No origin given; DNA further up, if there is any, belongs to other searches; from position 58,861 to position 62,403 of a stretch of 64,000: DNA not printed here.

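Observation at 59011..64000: STAND regulator with reversed SARP architecture, followed by a small protein, a mini-lipoprotein and a tail-fibre-like secreted protein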

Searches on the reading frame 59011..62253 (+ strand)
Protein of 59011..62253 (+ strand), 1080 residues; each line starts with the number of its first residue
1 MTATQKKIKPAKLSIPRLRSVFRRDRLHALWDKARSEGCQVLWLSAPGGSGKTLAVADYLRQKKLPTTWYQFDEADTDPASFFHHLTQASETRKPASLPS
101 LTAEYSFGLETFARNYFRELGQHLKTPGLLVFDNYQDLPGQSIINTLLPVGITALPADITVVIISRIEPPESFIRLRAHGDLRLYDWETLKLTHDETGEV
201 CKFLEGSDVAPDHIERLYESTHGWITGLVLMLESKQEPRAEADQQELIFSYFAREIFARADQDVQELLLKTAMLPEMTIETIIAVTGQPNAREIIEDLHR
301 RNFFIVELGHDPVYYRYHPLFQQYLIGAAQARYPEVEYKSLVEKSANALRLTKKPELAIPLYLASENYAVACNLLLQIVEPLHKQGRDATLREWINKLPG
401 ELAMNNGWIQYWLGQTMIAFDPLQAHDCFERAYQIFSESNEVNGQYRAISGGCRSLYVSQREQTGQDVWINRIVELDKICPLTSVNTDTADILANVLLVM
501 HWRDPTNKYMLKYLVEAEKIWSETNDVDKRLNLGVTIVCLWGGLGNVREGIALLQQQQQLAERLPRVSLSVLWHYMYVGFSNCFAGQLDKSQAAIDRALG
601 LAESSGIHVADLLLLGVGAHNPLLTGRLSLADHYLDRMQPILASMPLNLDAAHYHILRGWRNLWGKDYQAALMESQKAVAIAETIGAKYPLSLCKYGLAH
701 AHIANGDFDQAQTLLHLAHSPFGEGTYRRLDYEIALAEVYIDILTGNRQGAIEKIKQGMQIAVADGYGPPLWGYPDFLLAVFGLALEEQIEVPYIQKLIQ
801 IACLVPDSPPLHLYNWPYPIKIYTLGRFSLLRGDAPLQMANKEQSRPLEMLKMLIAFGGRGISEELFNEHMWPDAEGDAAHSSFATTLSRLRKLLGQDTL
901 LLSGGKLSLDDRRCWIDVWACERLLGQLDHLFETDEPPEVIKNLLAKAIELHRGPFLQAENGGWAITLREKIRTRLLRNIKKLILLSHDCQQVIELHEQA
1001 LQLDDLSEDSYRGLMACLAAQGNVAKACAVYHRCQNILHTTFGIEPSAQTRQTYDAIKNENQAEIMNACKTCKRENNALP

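Call 4: search_protein_families(library=pfam, proteins=[window:59011-62253:+], max_evalue=1)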
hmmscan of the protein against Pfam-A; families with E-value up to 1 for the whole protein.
window:59011-62253:+ (1080 aa): 14 families
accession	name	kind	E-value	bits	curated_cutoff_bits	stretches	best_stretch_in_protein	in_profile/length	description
PF03704.23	BTAD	-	2.1e-18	67.5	22.1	1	916-1057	1-145/146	Bacterial transcriptional activator domain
PF13424.12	TPR_12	-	4.4e-07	30.4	30.1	1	666-715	17-68/77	Tetratricopeptide repeat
PF07721.20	TPR_4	-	2.6e-05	24.9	27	1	696-715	5-24/26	Tetratricopeptide repeat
PF13401.12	AAA_22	-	4.9e-05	24.1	27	1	37-147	3-104/130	AAA domain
PF14559.12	TPR_19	-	8e-05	23.3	25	2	694-716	27-49/68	Tetratricopeptide repeat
PF13428.12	TPR_14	-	0.00018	22.3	23.5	0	696-718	5-27/44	Tetratricopeptide repeat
PF13176.12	TPR_7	-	0.0037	17.7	27.9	0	697-716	4-23/36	Tetratricopeptide repeat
PF13191.12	AAA_16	-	0.006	17.5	32.6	1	25-138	10-144/167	AAA ATPase domain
PF17874.7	TPR_MalT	-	0.0066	16.2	45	1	550-767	99-315/336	MalT-like TPR region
PF13174.12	TPR_6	-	0.013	16.5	26.3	0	1016-1035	8-27/33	Tetratricopeptide repeat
PF24883.2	NPHP3_N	-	0.014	16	24.8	1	31-83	15-72/164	Nephrocystin 3, N-terminal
PF07719.23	TPR_2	-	0.071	13.7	27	0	695-718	4-27/34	Tetratricopeptide repeat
PF25199.1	nSTAND_NTPase5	-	0.1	12.9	34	1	22-56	20-58/145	Novel STAND NTPase 5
PF25170.1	TPR_WDR35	-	0.16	12.4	27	1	339-382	4-47/68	WD repeat-containing protein 35, TPR repeats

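Call 9: search_protein_families(library=ncbifam, proteins=[window:59011-62253:+], max_evalue=1)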
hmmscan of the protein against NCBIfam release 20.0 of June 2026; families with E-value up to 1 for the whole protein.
window:59011-62253:+ (1080 aa): 4 families
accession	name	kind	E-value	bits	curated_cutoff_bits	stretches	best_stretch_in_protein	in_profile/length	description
NF003420.0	PRK04841.1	equivalog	7.1e-50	169.9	537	1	10-440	4-443/903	HTH-type transcriptional regulator MalT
NF053617.1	SARPRegAfsRStmc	equivalog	4.6e-10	38.1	1430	1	823-1058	32-266/986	SARP-family global regulator AfsR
TIGR03504.1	FimV_Cterm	subfamily_domain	0.032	14.3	30.65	0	695-716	2-23/44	FimV/HubP family polar landmark protein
TIGR00756.2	PPR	repeat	0.036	14.2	20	1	1010-1033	2-25/35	pentatricopeptide repeat protein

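Call 13: find_homologous_proteins(query=window:59011-62253:+, max_evalue=1e-10)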
Query window:59011-62253:+ (1080 aa): 228 proteins with E <= 1e-10 among 8000 candidates; the best 120 are listed.
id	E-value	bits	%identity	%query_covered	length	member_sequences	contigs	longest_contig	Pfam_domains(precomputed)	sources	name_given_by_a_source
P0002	0.0e+0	2507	100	100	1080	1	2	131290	PF03704.24,PF25873.1,PF13424.13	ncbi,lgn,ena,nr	ncbi:MAG TPA: hypothetical protein ENG96_07025 [Gammaproteobacteria bacterium]|nr:hypothetical prote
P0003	0.0e+0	1374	56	99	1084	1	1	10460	PF03704.24,PF25873.1,PF17874.8,PF13176.13,PF13401.13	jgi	jgi:LuxR family transcriptional regulator, maltose regulon positive regulatory protein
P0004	6.6e-193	662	34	99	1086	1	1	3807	PF03704.24,PF25873.1,PF17874.8,PF24883.3,PF13424.13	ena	-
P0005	2.4e-186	640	34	99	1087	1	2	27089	PF03704.24,PF10345.16,PF25873.1,PF17874.8,PF24883.3,PF13424.13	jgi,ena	-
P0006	2.5e-180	620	35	97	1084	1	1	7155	PF03704.24,PF25873.1,PF00486.35,PF13181.13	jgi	jgi:DNA-binding SARP family transcriptional activator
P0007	2.0e-171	590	33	98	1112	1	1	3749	PF03704.24,PF25873.1,PF13181.13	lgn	-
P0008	2.4e-170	587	35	97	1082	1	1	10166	PF03704.24,PF25873.1,PF17874.8,PF24883.3,PF00515.35,PF07719.24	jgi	jgi:ATP/maltotriose-dependent transcriptional regulator MalT/DNA-binding SARP family transcriptional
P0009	7.2e-168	579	33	97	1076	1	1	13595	PF03704.24,PF25873.1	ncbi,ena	-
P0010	2.0e-166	574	33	99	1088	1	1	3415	PF03704.24,PF25873.1,PF00486.35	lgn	-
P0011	2.3e-165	570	32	97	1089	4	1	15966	PF03704.24,PF25873.1,PF00515.35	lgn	-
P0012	4.3e-164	566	33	96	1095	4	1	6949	PF14559.13,PF03704.24,PF25873.1,PF00486.35,PF07719.24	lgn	-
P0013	3.4e-161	557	32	97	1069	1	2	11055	PF03704.24,PF25873.1,PF24883.3,PF13191.13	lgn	-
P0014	4.6e-160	553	32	97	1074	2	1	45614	PF03704.24,PF25873.1,PF17874.8,PF00515.35,PF13424.13,PF13428.13,PF07719.24,PF13374.13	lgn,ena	-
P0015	5.8e-159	549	31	94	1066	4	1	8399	PF14559.13,PF03704.24,PF25873.1,PF17874.8,PF13191.13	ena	-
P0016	3.0e-158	547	31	97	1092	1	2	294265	PF03704.24,PF25873.1,PF17874.8,PF24883.3,PF00515.35,PF13176.13,PF13428.13,PF07719.24,PF13174.13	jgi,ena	jgi:DNA-binding SARP family transcriptional activator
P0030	2.2e-153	531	32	98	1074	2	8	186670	PF14559.13,PF03704.24,PF25873.1,PF17874.8,PF13176.13,PF13432.13,PF13428.13,PF07719.24,PF13191.13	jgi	jgi:ATP/maltotriose-dependent transcriptional regulator MalT/DNA-binding SARP family transcriptional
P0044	1.5e-148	515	32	97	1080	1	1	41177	PF03704.24,PF25873.1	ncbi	-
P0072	2.4e-129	451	29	97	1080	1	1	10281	PF03704.24,PF25873.1,PF13428.13,PF13191.13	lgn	-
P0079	2.0e-125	438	30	97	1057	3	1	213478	PF03704.24,PF25873.1,PF13401.13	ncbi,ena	-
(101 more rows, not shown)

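Call 14: find_encoding_contigs(protein=P0002, flank=10000, max_places=4)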
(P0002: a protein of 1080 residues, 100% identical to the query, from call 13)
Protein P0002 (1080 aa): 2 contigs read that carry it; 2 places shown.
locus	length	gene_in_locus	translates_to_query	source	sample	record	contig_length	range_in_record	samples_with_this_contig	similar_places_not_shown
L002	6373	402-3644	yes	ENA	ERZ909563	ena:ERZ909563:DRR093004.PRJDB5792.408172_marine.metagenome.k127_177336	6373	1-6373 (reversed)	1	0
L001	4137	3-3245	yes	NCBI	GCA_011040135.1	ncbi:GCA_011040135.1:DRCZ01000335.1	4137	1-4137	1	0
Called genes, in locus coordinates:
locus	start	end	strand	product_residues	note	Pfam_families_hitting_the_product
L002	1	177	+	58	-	?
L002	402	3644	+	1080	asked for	PF25873:WHD_MalT, PF13424:TPR_12 (faint), PF03704:BTAD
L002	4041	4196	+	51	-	-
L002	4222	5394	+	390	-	-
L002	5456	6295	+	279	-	-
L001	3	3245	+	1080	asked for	PF25873:WHD_MalT, PF13424:TPR_12 (faint), PF03704:BTAD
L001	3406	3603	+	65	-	-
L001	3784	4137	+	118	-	?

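Call 15: find_encoding_contigs(protein=P0003, flank=10000, max_places=4)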
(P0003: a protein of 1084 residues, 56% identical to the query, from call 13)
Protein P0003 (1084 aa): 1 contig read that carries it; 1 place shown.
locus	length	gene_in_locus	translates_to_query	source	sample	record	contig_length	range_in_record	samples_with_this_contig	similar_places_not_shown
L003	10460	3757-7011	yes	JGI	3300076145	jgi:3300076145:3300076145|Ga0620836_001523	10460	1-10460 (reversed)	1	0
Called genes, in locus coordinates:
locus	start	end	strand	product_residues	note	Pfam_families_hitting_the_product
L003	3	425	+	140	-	?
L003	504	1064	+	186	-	-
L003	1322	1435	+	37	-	-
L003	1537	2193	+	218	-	PF01464:SLT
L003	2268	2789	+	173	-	-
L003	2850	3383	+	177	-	PF01694:Rhomboid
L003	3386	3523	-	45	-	-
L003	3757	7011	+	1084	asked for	PF13401:AAA_22 (weak), PF25873:WHD_MalT, PF13176:TPR_7 (faint), PF17874:TPR_MalT (weak), PF03704:BTAD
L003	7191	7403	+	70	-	-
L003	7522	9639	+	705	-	PF16656:Pur_ac_phosph_N (faint), PF00041:fn3, PF24489:Ig_J_second (faint), PF25059:FN3_DSCAM-DSCAML_C (faint), PF00041:fn3, PF18998:Flg_new_2 (weak)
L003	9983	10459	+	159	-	?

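Call 27: find_related_loci(query=A3, collection=genome_contigs, flank=8000)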
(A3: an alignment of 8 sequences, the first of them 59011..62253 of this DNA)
Query A3 (1080 aa) in genome_contigs; peptide patterns used: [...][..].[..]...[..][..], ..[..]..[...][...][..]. (x = any residue, [..] = any of these).
600 stretches matched a pattern (row limit reached: there are more); 506 encode a relative of the query (tblastn E <= 1e-3); the best 80 are kept; 80 distinct loci.
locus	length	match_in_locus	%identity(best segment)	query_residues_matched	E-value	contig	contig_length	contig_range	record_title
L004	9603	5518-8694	34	11-1060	0e+0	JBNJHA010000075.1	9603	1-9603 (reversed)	MAG: Thermodesulfobacteriota bacterium isolate Y22_30dBSd2.bin.36 NODE_4272_length_9603_cov_17.607534, whole genome shot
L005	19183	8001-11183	33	12-1057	0e+0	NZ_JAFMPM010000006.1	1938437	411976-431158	Thiothrix fructosivorans strain ATCC 49748 Tfr_Ch_unt0_linear_2Mb_v8, whole genome shotgun sequence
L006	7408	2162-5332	33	6-1052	3e-178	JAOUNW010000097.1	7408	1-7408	MAG: Gammaproteobacteria bacterium isolate 8_1_May_SF_Bin19 8_1_May_SF_Bin19_scaffold_14404_c1, whole genome shotgun seq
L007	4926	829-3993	32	11-1057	0e+0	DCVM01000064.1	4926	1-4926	MAG TPA_asm: Syntrophaceae bacterium UBA2188 UBA2188_contig_53598, whole genome shotgun sequence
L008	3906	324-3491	33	11-1057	0e+0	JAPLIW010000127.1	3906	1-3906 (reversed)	MAG: Deltaproteobacteria bacterium isolate LacPavin_0920_SED5_MAG_56_12 LacPavin_0920_SED5_scaffold_3298164, whole genom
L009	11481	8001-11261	33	10-1065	4e-175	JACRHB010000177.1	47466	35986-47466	MAG: Nitrospirae bacterium isolate NC_groundwater_1766_Pr3_B-0.1um_47_18 SR-2_scaffold_141_2962437, whole genome shotgun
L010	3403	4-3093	32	57-1077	0e+0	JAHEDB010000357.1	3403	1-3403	MAG: Chromatiales bacterium isolate Ww186 NODE_106370_length_3403_cov_5.383912, whole genome shotgun sequence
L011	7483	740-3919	33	8-1059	5e-171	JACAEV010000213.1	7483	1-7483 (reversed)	MAG: Syntrophaceae bacterium isolate L.E.D.11_1 k119_2249699, whole genome shotgun sequence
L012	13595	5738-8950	33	11-1059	2e-170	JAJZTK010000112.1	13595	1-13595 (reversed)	MAG: Deltaproteobacteria bacterium isolate SKS3.bin71 NODE_7313_length_13595_cov_2.217850, whole genome shotgun sequence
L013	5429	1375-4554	31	11-1062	4e-172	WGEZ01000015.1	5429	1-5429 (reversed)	MAG: Nitrospirae bacterium isolate S146_64 k151_170557, whole genome shotgun sequence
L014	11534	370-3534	31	12-1057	2e-168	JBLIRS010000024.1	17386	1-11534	MAG: bacterium isolate MF1_201704_bin_296 MF1_201704_bin_296_scaffold_24, whole genome shotgun sequence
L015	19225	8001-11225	31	4-1066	1e-167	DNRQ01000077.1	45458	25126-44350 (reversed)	MAG TPA_asm: Geobacter sp. isolate UBA9976 contig_7590, whole genome shotgun sequence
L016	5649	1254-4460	33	10-1074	5e-169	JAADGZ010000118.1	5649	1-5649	MAG: Gammaproteobacteria bacterium isolate M_MetaBat.151 contig-127_25199, whole genome shotgun sequence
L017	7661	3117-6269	33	1-1050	4e-166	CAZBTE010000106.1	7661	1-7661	MAG TPA_asm: uncultured Limnobacter sp. isolate binchicken_co350_137 genome assembly, contig: NODE_10212_length_7661_cov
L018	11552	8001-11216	32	4-1070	2e-164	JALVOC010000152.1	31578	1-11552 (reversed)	MAG: Chromatiales bacterium isolate A3_maxbin2_scaf2bin.437 A3_NODE_423_length_31578_cov_5.731296, whole genome shotgun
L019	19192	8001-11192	32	9-1057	3e-164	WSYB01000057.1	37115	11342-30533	MAG: Geobacteraceae bacterium isolate X3_MetaBAT.27 scaffold_1861, whole genome shotgun sequence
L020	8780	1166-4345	33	12-1057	1e-163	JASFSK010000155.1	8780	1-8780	MAG: Desulfobacterales bacterium isolate D1103S02metaG_Bin_146 D1103S02metaG_FD_scaffold_1773_c1, whole genome shotgun s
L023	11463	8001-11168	31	11-1057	1e-160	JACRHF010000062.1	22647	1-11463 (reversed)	MAG: Nitrospirae bacterium isolate NC_groundwater_1770_Pr3_B-0.1um_51_186 SR-2_scaffold_141_2035925, whole genome shotgu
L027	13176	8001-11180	31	5-1057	3e-158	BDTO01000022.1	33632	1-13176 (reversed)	Bacterium BMS3Bbin05 DNA, contig: NODE_25, whole genome shotgun sequence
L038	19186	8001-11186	32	12-1057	3e-151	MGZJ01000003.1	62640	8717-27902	MAG: Geobacteraceae bacterium GWC2_53_11 gwc2_scaffold_1105, whole genome shotgun sequence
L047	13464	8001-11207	29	11-1057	4e-148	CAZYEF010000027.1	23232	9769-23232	MAG TPA_asm: uncultured Nitrospiraceae bacterium isolate binchicken_co20_223 genome assembly, contig: NODE_4430_length_2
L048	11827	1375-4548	30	4-1057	1e-147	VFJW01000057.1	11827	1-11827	MAG: Geobacter sp. isolate Bin_37_3 c_000005174709, whole genome shotgun sequence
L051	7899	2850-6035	30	5-1057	1e-147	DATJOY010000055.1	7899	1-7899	MAG TPA_asm: Dissulfurispiraceae bacterium isolate SMAG_U14899 k141_1703945, whole genome shotgun sequence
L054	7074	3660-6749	30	40-1057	8e-147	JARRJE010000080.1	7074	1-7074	MAG: Deltaproteobacteria bacterium isolate Spart_012_MAG scaffold_11486, whole genome shotgun sequence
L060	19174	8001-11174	29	11-1057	2e-144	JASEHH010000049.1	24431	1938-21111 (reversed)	MAG: Thermodesulfobacteriota bacterium isolate Yes70-18 NODE_741_length_24431_cov_54.327904, whole genome shotgun sequen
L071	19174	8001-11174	30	4-1057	7e-141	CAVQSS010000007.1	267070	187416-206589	MAG: uncultured delta proteobacterium isolate MFD00032.bin.2.149 genome assembly, contig: contig_16245, whole genome sho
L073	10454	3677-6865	29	4-1057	9e-141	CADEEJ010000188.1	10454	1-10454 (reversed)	MAG: uncultured Steroidobacter sp. isolate Steroidobacter sp. RBC007 genome assembly, contig: MAG007_188, whole genome s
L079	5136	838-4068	29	10-1057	3e-137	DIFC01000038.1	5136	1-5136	MAG TPA_asm: Deltaproteobacteria bacterium UBA5758 UBA5758_contig_95794, whole genome shotgun sequence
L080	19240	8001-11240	30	11-1057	6e-135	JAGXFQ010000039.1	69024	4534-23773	MAG: Desulfobulbaceae bacterium isolate LH_M19 k141_1323780, whole genome shotgun sequence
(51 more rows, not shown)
